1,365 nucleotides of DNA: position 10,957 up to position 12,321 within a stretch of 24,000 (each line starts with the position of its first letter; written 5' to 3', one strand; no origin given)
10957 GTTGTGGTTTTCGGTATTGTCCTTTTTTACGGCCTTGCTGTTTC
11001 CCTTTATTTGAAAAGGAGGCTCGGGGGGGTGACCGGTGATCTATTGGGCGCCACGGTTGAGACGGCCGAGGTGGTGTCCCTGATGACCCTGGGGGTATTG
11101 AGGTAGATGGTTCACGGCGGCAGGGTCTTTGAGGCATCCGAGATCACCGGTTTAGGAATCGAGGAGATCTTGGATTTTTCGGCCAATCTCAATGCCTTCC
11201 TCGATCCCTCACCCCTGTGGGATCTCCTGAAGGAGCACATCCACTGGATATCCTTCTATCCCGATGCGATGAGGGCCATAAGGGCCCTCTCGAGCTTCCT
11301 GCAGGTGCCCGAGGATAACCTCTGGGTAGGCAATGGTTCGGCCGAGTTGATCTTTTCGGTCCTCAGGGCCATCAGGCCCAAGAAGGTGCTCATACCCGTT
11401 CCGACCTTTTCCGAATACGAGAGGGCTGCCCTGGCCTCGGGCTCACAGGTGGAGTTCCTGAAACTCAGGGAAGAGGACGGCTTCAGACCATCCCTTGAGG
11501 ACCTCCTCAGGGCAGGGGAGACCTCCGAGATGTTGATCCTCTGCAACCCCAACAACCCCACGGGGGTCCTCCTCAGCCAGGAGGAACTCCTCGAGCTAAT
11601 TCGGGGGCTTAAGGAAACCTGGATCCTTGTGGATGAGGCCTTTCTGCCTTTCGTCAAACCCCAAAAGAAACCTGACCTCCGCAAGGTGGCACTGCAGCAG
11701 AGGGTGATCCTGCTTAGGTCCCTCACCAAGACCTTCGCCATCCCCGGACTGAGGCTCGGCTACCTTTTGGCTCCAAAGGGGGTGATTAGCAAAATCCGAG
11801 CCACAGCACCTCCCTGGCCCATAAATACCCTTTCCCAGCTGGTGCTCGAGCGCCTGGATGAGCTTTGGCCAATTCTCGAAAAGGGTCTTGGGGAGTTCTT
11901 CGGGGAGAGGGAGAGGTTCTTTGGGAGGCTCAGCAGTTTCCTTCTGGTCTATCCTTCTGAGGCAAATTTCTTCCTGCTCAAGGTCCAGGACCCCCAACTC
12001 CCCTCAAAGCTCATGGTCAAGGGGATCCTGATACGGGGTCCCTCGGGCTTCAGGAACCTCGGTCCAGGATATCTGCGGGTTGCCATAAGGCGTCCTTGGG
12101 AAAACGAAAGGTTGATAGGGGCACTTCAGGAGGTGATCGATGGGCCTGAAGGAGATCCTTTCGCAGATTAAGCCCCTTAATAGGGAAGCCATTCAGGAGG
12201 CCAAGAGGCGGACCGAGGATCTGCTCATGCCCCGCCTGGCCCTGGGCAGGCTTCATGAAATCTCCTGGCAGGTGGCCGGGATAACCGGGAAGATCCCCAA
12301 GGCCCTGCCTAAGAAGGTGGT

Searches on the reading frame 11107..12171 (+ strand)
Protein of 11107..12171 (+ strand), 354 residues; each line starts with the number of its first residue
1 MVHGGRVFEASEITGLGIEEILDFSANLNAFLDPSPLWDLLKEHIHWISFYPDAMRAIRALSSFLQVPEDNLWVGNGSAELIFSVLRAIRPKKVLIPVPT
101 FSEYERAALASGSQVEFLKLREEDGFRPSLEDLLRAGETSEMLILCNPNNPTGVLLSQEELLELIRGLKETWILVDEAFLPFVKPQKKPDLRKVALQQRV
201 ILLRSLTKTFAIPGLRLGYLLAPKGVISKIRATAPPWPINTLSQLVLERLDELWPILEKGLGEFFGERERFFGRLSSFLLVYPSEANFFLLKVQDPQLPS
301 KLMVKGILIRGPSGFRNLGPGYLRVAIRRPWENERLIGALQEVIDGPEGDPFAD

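Call 42: search_protein_families(library=pfam, proteins=[window:11107-12171:+], max_evalue=0.00001)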
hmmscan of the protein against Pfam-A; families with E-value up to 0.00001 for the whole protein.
window:11107-12171:+ (354 aa): 1 family
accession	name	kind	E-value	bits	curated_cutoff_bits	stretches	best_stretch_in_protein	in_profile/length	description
PF00155.27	Aminotran_1_2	-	4.5e-36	125.2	19.7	1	58-339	48-360/361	Aminotransferase class I and II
